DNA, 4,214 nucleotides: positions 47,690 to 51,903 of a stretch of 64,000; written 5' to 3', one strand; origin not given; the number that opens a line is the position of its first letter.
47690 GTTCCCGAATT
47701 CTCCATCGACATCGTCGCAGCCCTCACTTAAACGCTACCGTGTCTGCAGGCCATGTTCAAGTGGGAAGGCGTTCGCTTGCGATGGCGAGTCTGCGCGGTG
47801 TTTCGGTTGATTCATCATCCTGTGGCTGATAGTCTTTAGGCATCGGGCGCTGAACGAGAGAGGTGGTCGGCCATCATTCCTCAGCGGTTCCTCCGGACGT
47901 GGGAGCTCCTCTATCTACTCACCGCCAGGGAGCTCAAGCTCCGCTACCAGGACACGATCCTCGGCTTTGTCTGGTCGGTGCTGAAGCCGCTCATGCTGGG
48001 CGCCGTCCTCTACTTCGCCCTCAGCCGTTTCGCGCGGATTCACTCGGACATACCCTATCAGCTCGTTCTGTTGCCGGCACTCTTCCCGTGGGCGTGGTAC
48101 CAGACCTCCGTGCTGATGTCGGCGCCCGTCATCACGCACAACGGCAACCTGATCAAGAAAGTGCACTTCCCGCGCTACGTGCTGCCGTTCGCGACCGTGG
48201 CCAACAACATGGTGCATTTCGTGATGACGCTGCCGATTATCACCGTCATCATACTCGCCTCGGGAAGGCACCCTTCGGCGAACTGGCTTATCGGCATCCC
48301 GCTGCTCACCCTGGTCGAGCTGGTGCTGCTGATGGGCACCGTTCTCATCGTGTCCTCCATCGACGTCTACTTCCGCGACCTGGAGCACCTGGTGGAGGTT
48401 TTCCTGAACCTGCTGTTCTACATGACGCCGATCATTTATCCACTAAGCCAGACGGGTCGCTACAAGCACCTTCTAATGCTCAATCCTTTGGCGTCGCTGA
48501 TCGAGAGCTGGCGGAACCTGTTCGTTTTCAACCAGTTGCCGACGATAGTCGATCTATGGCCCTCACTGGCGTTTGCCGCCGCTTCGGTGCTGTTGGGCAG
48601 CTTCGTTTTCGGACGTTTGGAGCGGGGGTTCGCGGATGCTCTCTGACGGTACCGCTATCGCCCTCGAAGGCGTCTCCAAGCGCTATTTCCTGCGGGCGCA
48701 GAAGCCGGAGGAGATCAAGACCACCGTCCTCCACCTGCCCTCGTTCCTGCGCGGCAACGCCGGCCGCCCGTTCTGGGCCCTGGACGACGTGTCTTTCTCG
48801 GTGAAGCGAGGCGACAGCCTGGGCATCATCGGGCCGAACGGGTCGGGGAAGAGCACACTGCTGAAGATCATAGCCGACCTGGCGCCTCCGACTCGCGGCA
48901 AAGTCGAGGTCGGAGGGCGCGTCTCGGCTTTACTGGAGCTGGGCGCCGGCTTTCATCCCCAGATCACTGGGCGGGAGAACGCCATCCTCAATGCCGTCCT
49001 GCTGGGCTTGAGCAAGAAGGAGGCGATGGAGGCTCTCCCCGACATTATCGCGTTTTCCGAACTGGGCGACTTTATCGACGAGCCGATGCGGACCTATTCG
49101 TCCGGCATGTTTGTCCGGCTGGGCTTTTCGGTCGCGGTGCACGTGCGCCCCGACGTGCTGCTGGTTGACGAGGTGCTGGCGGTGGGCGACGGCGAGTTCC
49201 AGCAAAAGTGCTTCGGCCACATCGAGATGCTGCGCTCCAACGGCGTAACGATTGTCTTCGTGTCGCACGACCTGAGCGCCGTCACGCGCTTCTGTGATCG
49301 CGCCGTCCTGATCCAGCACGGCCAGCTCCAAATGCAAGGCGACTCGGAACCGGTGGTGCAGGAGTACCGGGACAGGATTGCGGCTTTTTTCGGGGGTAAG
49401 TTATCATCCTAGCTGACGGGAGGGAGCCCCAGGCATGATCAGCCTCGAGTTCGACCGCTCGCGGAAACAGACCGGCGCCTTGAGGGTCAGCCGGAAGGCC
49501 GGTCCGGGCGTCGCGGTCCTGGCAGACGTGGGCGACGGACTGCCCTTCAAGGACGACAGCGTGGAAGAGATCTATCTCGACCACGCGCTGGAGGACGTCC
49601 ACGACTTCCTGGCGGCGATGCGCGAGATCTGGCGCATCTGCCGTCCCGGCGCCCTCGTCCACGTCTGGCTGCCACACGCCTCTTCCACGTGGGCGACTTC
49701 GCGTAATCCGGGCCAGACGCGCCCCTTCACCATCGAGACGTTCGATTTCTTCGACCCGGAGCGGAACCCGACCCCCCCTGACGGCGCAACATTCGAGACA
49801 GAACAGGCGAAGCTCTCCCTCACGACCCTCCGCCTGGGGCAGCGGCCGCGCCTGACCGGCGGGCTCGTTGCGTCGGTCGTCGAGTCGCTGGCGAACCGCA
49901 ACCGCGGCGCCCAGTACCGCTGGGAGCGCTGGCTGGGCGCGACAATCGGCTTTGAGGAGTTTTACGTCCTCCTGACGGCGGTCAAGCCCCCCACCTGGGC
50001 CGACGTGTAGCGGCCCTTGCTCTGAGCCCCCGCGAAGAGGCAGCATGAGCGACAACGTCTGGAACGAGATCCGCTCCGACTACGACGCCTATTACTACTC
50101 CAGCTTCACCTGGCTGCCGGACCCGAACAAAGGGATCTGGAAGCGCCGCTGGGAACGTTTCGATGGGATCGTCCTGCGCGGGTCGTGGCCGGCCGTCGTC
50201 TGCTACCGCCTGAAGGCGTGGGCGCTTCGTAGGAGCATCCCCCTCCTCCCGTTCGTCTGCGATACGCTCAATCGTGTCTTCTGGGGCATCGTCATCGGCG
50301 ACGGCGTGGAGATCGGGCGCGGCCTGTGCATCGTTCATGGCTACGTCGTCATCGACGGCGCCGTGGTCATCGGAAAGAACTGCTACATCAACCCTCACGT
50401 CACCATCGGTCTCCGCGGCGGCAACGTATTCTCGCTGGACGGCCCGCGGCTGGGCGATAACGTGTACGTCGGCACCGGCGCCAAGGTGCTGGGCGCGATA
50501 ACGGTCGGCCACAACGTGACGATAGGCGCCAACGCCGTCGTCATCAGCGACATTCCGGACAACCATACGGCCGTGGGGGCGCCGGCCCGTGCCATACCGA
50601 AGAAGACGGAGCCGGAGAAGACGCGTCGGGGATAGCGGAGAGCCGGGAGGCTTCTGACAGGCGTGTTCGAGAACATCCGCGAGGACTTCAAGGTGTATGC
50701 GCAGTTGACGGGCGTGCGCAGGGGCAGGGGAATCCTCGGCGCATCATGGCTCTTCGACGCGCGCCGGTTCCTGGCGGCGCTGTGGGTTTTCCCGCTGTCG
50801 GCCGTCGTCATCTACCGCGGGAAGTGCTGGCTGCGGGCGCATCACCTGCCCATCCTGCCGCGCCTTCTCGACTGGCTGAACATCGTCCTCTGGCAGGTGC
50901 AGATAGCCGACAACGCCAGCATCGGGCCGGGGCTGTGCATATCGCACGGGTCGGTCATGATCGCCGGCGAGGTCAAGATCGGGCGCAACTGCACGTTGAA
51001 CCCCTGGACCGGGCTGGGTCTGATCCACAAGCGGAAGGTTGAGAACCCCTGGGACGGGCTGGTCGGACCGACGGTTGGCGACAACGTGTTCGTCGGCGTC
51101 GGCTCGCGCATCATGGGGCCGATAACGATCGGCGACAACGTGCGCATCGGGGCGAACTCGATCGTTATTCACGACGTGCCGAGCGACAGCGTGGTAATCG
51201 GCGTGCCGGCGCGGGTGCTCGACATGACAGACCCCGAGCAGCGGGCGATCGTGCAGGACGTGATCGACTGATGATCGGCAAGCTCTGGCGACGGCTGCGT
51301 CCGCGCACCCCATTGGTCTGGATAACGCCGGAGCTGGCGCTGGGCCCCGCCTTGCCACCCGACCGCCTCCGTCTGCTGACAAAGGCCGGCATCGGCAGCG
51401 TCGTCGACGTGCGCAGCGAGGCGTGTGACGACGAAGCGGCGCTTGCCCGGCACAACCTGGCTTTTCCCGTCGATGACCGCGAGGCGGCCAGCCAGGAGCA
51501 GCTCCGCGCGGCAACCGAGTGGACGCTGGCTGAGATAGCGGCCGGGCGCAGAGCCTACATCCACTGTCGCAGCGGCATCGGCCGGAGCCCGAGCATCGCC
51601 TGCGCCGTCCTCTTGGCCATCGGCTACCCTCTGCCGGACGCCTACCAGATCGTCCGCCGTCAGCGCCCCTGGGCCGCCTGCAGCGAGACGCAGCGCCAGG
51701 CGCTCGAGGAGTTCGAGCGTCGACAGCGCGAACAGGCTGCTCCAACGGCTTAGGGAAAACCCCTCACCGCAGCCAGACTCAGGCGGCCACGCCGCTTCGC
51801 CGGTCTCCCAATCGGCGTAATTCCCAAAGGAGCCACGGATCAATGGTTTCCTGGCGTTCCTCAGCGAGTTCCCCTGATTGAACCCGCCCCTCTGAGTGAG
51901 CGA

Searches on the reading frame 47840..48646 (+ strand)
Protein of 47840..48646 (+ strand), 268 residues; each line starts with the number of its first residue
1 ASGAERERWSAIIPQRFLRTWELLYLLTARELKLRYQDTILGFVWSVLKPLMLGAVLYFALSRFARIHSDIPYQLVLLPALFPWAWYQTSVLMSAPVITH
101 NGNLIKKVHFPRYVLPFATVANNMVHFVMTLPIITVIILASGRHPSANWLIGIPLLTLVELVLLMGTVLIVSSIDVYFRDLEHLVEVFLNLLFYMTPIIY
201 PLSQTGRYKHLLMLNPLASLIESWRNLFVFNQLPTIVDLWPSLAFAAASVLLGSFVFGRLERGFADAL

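Call 18: search_protein_families(library=pfam, proteins=[window:47840-48646:+], max_evalue=0.001)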
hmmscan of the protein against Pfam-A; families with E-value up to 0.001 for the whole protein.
window:47840-48646:+ (268 aa): 1 family
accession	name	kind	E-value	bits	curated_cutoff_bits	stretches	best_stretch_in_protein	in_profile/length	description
PF01061.29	ABC2_membrane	-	9.5e-13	48.6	26.9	1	23-227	2-209/211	ABC-2 type transporter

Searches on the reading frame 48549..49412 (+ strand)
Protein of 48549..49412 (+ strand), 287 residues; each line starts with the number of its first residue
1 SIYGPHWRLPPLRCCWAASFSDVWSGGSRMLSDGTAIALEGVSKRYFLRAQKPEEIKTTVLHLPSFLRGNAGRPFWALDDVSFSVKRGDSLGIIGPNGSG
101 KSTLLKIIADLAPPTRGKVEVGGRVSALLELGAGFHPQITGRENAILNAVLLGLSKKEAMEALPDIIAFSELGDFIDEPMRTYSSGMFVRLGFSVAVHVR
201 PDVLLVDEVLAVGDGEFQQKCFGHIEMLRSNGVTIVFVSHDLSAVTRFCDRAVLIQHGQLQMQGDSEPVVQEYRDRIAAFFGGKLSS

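Call 18: search_protein_families(library=pfam, proteins=[window:48549-49412:+], max_evalue=0.001)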
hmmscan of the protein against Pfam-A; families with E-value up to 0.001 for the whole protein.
window:48549-49412:+ (287 aa): 3 families
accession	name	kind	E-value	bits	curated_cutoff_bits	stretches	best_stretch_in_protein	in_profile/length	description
PF00005.33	ABC_tran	-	1.3e-19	71.6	25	1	78-209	1-135/137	ABC transporter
PF13304.12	AAA_21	-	1.3e-06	29.1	27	1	92-112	3-23/304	AAA domain, putative AbiEii toxin, Type IV TA system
PF13555.12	AAA_29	-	0.00019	21.5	27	1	79-105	13-39/61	P-loop containing region of AAA domain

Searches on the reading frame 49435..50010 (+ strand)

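Call 18: search_protein_families(library=pfam, proteins=[window:49435-50010:+], max_evalue=0.001)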
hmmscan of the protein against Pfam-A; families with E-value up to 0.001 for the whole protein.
window:49435-50010:+ (191 aa): 2 families
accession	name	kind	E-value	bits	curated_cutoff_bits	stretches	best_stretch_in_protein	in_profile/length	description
PF08241.18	Methyltransf_11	-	8.2e-07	30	21.2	1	16-75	31-93/95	Methyltransferase domain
PF01209.24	Ubie_methyltran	-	4.9e-05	23.2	20.1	1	4-77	78-151/233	ubiE/COQ5 methyltransferase family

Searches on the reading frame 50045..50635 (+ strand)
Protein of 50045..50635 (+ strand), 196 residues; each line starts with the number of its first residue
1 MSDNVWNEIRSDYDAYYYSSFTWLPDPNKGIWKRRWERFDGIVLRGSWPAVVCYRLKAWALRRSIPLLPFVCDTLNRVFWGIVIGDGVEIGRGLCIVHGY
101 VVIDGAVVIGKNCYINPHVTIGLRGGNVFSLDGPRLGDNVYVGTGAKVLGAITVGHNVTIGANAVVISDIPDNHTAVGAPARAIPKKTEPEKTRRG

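Call 18: search_protein_families(library=pfam, proteins=[window:50045-50635:+], max_evalue=0.001)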
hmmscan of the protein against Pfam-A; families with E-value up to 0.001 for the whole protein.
window:50045-50635:+ (196 aa): 1 family
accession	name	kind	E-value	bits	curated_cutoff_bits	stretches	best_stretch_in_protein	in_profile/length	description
PF00132.30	Hexapep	-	1.3e-12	47.2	27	1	134-166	2-34/36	Bacterial transferase hexapeptide (six repeats)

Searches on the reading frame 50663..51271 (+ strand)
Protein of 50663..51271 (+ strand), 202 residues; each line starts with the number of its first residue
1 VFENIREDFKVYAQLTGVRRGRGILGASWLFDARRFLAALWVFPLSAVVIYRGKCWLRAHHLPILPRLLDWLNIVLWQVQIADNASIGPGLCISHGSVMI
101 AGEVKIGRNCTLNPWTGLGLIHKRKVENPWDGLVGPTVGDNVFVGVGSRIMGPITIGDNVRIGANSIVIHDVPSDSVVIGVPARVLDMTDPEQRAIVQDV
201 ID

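Call 18: search_protein_families(library=pfam, proteins=[window:50663-51271:+], max_evalue=0.001)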
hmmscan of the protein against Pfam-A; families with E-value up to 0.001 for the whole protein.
window:50663-51271:+ (202 aa): 3 families
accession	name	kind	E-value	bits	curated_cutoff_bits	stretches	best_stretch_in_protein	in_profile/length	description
PF00132.30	Hexapep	-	8.5e-15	54.2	27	1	135-169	1-35/36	Bacterial transferase hexapeptide (six repeats)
PF14602.12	Hexapep_2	-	1.1e-07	31.9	27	1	137-168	3-32/34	Hexapeptide repeat of succinyl-transferase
PF25084.1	LbH_EIF2B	-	0.0006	20.2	54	0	139-180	25-82/105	EIF2B subunit epsilon LbH domain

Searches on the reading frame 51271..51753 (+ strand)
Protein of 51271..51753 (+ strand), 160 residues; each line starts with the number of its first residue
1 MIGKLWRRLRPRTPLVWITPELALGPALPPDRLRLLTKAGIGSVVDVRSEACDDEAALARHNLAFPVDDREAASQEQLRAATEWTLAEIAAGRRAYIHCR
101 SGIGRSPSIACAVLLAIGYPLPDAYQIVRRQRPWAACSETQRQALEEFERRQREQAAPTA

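Call 18: search_protein_families(library=pfam, proteins=[window:51271-51753:+], max_evalue=0.001)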
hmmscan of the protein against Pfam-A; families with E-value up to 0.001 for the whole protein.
window:51271-51753:+ (160 aa): 4 families
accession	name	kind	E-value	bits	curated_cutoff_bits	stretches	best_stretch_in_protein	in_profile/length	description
PF00782.25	DSPc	-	1.5e-11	44.7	33.5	1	35-150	13-132/133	Dual specificity phosphatase, catalytic domain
PF22785.1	Tc-R-P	-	1.7e-08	35.4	27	1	31-116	14-103/106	Polymorphic toxin system, DSP-PTPase phosphatase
PF22784.1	PTP-SAK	-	1.7e-08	35.1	27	1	31-135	22-131/153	Swiss Army Knife protein, DSP-PTPase phosphatase domain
PF22741.1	PTP-NADK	-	3.9e-05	23.5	27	1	34-109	42-124/163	DSP-PTPase phosphatase fused to NAD+ Kinase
